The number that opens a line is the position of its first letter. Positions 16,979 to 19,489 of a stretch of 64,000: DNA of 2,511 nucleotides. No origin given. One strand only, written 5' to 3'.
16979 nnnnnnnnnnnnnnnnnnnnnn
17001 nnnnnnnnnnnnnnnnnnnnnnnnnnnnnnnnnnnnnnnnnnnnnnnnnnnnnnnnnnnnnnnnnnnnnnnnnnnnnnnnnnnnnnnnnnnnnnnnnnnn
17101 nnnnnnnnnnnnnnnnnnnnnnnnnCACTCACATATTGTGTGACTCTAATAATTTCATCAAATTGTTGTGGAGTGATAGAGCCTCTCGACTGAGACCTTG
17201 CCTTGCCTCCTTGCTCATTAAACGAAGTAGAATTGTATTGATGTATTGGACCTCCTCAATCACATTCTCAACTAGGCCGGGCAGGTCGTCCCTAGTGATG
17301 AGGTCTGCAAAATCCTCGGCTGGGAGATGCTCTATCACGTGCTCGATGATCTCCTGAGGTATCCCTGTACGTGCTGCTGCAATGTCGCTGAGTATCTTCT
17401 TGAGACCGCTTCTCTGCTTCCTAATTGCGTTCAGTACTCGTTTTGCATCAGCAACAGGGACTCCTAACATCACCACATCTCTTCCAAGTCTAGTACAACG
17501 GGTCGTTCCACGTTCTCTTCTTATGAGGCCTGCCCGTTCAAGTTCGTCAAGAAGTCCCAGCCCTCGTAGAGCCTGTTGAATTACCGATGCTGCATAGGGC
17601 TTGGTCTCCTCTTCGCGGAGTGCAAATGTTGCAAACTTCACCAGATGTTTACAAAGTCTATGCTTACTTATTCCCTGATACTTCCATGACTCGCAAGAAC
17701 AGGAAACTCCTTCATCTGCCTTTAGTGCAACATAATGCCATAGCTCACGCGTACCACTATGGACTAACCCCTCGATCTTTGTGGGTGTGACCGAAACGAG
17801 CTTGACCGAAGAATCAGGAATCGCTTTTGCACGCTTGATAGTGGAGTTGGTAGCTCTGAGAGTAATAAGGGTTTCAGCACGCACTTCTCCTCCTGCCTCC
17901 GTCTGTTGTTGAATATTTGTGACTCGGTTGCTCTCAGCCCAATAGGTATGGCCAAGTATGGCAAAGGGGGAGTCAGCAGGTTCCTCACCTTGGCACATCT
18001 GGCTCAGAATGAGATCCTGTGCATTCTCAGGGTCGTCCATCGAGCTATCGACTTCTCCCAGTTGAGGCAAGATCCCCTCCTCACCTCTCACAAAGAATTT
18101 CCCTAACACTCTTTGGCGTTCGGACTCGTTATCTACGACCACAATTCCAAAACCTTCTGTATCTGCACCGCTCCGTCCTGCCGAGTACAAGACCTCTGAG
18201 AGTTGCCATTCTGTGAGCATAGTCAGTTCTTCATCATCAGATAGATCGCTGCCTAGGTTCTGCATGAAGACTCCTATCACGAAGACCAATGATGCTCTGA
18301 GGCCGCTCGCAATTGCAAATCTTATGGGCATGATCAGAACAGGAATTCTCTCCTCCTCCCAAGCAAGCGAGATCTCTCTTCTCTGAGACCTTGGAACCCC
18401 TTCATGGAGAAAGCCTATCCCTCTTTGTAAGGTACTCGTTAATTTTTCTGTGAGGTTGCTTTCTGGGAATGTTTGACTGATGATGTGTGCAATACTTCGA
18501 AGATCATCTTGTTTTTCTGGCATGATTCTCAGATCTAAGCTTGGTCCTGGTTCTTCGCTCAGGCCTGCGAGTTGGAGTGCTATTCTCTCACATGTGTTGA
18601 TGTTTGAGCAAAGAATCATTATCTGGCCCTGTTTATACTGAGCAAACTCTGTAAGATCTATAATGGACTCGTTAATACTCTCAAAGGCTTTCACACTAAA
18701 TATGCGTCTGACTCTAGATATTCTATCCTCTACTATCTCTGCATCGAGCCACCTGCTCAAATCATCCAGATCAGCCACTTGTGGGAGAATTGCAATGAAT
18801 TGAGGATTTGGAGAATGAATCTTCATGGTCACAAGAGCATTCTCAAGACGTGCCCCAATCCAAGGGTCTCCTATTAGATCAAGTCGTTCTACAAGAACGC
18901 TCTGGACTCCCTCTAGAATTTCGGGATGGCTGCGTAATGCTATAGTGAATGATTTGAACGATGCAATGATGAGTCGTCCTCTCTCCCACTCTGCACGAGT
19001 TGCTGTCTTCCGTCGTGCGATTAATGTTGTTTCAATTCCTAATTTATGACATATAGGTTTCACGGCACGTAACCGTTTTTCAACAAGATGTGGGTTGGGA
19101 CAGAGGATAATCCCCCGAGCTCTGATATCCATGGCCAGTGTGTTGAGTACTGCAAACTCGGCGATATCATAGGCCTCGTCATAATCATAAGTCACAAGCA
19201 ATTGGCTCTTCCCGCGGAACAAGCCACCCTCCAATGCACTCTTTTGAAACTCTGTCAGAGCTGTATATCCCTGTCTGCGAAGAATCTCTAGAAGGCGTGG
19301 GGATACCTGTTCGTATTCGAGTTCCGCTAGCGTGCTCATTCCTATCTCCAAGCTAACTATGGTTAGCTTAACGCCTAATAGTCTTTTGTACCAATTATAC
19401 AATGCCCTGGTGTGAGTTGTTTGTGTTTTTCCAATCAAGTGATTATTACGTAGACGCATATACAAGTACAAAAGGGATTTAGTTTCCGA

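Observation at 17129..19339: Hel308/Ski2-like helicase paralog with substituted ATPase motifs and a SWIM zinc finger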

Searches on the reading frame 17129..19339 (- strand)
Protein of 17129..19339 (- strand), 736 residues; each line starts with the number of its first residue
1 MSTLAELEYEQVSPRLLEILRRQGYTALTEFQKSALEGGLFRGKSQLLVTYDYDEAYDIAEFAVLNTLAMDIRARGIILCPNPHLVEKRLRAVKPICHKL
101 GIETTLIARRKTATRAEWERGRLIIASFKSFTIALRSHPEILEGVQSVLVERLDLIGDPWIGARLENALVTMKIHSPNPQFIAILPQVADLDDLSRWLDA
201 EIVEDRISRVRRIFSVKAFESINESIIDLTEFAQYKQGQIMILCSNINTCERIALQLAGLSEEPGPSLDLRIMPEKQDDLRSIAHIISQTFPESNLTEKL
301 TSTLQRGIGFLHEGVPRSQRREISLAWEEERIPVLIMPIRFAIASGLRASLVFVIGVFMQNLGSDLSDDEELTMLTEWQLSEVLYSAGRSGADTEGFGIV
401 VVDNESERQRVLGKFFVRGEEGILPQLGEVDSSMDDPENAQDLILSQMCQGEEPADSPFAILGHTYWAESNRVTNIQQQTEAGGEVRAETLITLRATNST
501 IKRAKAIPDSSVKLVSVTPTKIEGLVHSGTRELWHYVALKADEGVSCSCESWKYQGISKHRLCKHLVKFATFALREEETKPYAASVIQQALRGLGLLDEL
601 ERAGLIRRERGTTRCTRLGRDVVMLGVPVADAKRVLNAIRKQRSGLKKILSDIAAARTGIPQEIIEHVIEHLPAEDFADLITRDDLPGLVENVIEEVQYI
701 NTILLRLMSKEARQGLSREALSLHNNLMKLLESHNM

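Call 3: search_protein_families(library=pfam, proteins=[window:17129-19339:-], max_evalue=1)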
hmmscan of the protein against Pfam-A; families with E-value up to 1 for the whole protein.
window:17129-19339:- (736 aa): 1 family
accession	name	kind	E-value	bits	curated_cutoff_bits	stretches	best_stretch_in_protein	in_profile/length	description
PF04434.22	SWIM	-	0.0047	16.9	19.6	1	543-567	11-31/38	SWIM zinc finger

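Call 4: search_protein_families(library=ncbifam, proteins=[window:17129-19339:-], max_evalue=1)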
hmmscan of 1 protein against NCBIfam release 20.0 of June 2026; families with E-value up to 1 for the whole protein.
window:17129-19339:- (736 aa): 5 families
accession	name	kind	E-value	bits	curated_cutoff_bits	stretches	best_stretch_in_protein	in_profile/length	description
NF040935.1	helicase_Hel308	equivalog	5.1e-20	71.2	1200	1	7-429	6-427/704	ATP-dependent DNA helicase Hel308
NF001308.0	PRK00254.1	equivalog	1.1e-17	63.5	1216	1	10-421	6-403/720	ATP-dependent DNA helicase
NF002654.0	PRK02362.1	equivalog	5.8e-16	58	887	1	12-429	8-421/739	ATP-dependent DNA helicase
NF002251.0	PRK01172.1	equivalog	1.2e-13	50.2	891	1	135-409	126-382/674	ATP-dependent DNA helicase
NF011381.1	PRK14806.1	equivalog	0.023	12.9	902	1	601-672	45-114/733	bifunctional prephenate dehydrogenase/3-phosphoshikimate 1-carboxyvinyltransferase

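Call 5: search_solved_structures(query=window:17129-19339:-, max_evalue=1, show_alignments=3)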
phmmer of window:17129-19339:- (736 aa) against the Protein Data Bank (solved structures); distinct sequences matched with E-value up to 1: 29.
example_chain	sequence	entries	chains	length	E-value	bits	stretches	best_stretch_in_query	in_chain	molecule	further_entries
2zj2_A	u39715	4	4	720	4.7e-13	51.4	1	11-428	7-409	Putative ski2-type helicase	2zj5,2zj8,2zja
2va8_A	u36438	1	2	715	1.5e-12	49.7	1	12-429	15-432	SKI2-TYPE HELICASE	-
2p6r_A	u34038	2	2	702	2.2e-05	26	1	10-428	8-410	afUHEL308 HELICASE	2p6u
9b15_A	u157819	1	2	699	0.00036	22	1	10-428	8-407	ATP-dependent DNA helicase Hel308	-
6qv3_A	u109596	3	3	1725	0.00039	21.9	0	59-357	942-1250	Pre-mRNA splicing helicase-like protein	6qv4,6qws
5m59_A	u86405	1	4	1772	0.00043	21.7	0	59-357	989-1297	Pre-mRNA splicing helicase-like protein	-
7ujb_A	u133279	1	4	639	0.00054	21.4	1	12-203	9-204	DEAD/DEAH box RNA helicase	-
6qdv_B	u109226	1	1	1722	0.017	16.4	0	299-356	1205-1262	U5 small nuclear ribonucleoprotein 200 kDa helicase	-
4f92_B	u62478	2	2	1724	0.017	16.4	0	299-356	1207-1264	U5 small nuclear ribonucleoprotein 200 kDa helicase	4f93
4f91_B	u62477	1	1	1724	0.018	16.4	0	299-356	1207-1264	U5 small nuclear ribonucleoprotein 200 kDa helicase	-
5urj_A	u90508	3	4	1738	0.018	16.4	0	299-356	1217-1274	U5 small nuclear ribonucleoprotein 200 kDa helicase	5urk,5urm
4kit_B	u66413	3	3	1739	0.018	16.4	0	299-356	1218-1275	U5 small nuclear ribonucleoprotein 200 kDa helicase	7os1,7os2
6s8q_B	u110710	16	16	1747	0.018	16.4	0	299-356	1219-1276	U5 small nuclear ribonucleoprotein 200 kDa helicase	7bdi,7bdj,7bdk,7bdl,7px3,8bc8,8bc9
6s9i_B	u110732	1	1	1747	0.018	16.4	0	299-356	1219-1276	U5 small nuclear ribonucleoprotein 200 kDa helicase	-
6s8o_B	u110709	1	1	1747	0.018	16.3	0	299-356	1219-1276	U5 small nuclear ribonucleoprotein 200 kDa helicase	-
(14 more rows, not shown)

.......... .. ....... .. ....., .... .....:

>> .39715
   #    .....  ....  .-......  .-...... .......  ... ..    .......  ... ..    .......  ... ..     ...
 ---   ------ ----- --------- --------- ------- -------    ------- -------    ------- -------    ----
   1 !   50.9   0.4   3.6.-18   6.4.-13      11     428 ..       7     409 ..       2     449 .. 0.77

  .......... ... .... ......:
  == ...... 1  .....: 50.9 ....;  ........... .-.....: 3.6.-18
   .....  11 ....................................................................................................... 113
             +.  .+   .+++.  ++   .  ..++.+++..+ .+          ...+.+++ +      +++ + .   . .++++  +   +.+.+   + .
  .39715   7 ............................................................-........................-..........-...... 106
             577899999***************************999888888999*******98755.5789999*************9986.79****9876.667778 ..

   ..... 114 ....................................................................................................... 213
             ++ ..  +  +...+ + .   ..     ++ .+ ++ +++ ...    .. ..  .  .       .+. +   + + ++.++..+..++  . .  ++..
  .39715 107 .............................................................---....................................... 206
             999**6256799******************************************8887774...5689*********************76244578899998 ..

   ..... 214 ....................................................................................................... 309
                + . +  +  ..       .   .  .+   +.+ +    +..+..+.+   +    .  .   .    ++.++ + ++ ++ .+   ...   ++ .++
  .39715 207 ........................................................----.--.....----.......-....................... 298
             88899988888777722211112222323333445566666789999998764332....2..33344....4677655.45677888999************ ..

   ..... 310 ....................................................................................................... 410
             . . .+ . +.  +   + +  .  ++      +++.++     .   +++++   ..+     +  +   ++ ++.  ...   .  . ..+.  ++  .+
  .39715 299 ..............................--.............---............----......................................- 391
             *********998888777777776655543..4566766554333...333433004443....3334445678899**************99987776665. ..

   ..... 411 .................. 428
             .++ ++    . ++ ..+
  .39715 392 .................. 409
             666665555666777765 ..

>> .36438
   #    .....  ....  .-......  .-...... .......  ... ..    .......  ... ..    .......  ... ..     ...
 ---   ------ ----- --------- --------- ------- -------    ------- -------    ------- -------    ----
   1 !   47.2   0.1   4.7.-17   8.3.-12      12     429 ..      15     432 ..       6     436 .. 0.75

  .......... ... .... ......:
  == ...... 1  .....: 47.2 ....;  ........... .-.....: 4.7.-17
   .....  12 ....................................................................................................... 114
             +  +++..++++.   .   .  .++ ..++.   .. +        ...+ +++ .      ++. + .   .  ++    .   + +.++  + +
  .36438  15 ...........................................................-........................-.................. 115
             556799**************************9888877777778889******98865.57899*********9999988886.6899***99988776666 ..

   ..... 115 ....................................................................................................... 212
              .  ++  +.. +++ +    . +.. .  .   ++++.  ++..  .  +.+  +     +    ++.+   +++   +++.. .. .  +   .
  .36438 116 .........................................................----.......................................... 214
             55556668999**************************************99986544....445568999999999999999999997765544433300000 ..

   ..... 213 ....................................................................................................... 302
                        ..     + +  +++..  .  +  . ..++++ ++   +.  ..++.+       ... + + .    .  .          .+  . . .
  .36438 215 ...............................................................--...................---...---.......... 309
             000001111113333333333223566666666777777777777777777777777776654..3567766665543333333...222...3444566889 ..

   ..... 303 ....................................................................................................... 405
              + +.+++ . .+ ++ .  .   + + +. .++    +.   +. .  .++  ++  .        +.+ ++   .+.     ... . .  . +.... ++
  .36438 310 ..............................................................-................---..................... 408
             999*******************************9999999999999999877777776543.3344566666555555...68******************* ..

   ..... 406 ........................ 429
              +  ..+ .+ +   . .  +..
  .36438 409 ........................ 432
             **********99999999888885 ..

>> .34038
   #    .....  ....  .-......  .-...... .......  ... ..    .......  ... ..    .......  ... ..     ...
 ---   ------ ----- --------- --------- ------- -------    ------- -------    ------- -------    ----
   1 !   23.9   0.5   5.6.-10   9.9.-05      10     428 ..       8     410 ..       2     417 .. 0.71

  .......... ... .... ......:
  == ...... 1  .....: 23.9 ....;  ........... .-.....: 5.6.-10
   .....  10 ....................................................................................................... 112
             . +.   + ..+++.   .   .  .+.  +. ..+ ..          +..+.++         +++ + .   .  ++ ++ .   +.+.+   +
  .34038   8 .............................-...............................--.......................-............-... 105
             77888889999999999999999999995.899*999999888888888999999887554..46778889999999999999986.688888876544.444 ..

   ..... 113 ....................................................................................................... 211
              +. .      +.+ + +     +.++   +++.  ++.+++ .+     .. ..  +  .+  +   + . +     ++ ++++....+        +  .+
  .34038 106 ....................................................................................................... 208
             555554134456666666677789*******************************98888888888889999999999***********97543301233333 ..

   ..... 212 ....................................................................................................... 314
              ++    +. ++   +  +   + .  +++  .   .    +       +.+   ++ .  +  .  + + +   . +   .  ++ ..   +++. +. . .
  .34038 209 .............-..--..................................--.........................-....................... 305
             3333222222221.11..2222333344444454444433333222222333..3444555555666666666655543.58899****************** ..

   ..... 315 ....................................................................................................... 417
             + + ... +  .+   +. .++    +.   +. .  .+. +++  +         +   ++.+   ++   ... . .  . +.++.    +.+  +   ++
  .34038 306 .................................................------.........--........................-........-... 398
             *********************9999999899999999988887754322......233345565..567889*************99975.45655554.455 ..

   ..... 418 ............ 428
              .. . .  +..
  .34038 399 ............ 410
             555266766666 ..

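Call 6: find_homologous_proteins(query=window:17129-19339:-, max_evalue=0.001)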
Query window:17129-19339:- (736 aa): 163 proteins with E <= 0.001 among 8000 candidates; the best 120 are listed.
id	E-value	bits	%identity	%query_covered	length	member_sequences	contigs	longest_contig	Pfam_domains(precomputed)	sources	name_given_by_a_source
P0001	0.0e+0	1515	92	100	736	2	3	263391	-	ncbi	ncbi:MAG: hypothetical protein ACTSYL_06430 [Candidatus Thorarchaeota archaeon]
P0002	0.0e+0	1295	79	99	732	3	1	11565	-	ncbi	-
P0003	0.0e+0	1152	69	99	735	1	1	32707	-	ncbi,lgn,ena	-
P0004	0.0e+0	1062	65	99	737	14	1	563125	-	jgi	-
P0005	8.9e-282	954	59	99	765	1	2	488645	-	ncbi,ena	-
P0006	1.4e-269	914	56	100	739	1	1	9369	PF00270.36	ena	-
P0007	1.7e-265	901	55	100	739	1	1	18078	-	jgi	jgi:hypothetical protein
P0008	6.8e-265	899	55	100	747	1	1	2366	-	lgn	-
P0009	2.9e-264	897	56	98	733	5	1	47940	-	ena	-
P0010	6.4e-264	895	55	100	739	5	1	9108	-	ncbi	-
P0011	1.5e-263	894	53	99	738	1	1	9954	-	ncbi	-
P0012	2.3e-263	894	53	100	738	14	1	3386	-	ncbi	ncbi:MAG: hypothetical protein ACW96N_05290 [Candidatus Thorarchaeota archaeon]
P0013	9.6e-263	892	53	99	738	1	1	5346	-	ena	-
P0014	2.2e-262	890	56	100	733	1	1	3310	-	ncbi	ncbi:MAG: hypothetical protein ACFFFK_11720 [Candidatus Thorarchaeota archaeon]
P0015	1.3e-261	888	53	99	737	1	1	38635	-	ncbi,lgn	ncbi:MAG: hypothetical protein ACFFEA_01070 [Candidatus Thorarchaeota archaeon]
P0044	1.3e-253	861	54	99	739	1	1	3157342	-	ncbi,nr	ncbi:MAG: hypothetical protein JSW61_10700 [Candidatus Thorarchaeota archaeon]|nr:MAG: hypothetical 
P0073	1.3e-248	845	53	100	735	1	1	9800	-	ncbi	ncbi:MAG: hypothetical protein ACFFCT_12740 [Candidatus Odinarchaeota archaeon]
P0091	3.7e-244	830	51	99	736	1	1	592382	-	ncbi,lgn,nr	ncbi:MAG: hypothetical protein BAJATHORv1_20083 [Candidatus Thorarchaeota archaeon]|nr:MAG: hypothet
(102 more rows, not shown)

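Call 16: find_encoding_contigs(protein=P0044, flank=8000, max_places=2)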
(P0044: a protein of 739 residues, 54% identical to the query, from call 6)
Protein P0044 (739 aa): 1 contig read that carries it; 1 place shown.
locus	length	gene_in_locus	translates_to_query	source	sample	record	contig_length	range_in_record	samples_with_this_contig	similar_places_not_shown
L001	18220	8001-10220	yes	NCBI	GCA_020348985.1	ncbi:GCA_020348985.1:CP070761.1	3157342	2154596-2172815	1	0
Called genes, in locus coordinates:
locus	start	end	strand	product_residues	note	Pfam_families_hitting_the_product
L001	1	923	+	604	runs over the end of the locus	-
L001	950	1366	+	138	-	-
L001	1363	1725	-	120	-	PF07883:Cupin_2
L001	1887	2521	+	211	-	-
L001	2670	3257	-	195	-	PF01928:CYTH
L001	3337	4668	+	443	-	PF00291:PALP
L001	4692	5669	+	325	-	PF17125:Methyltr_RsmF_N, PF22458:RsmF-B_ferredox, PF01269:Fibrillarin (faint), PF01189:Methyltr_RsmB-F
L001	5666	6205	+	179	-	PF03657:UPF0113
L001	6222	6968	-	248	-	PF09754:PAC2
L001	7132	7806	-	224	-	PF05239:PRC (faint)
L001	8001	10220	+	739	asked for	-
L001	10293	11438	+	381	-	PF01071:GARS_A (weak), PF02786:CPSase_L_D2 (faint), PF08442:ATP-grasp_2, PF13549:ATP-grasp_5, PF24948:Citrate_synth_N, PF00549:Ligase_CoA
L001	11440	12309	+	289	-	PF02629:CoA_binding, PF13380:CoA_binding_2 (weak), PF00549:Ligase_CoA, PF13607:Succ_CoA_lig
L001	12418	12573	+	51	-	PF01020:Ribosomal_L40e (weak)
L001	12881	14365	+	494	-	PF14522:Cytochrome_C7 (faint), PF13435:Cytochrome_C554, PF14537:Cytochrom_c3_2 (faint)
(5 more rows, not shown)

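Call 21: search_protein_families(library=pfam, alignment_id=A1, max_evalue=0.1)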
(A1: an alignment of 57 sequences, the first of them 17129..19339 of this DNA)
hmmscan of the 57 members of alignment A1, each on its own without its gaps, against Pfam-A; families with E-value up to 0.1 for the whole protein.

A. member 1, window:17129-19339:- (736 aa): 1 family
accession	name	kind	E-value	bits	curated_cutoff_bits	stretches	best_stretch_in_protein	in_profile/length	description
PF04434.22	SWIM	-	0.0047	16.9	19.6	1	543-567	11-31/38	SWIM zinc finger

B. families by the number of members that match (of 57 scanned): 18 families
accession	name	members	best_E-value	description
PF04434.22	SWIM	57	7.5e-05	SWIM zinc finger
PF00270.35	DEAD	21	1.5e-07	DEAD/DEAH box helicase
PF00271.37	Helicase_C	5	0.016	Helicase conserved C-terminal domain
PF03297.21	Ribosomal_S25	2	0.021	S25 ribosomal protein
PF06969.22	HemN_C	2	0.035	HemN C-terminal domain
PF12643.12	MazG-like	2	0.049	MazG-like family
PF11464.13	Rbsn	1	0.019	Rabenosyn Rab binding domain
PF17423.7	SwrA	1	0.025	Swarming motility protein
PF13449.12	Phytase-like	1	0.038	Esterase-like activity of phytase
PF20798.2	NleE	1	0.045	Cysteine methyltransferase effector NleE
PF18156.6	pPIWI_RE_Y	1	0.049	pPIWI_RE three-gene island domain Y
PF20870.2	FAM186A-B_N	1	0.058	FAM186A/B, N-terminal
PF18808.7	Importin_rep_4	1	0.069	Importin repeat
PF18580.7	HTH_SUN2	1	0.08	SUN2 helix-turn-helix domain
PF03880.21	DbpA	1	0.083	DbpA RNA binding domain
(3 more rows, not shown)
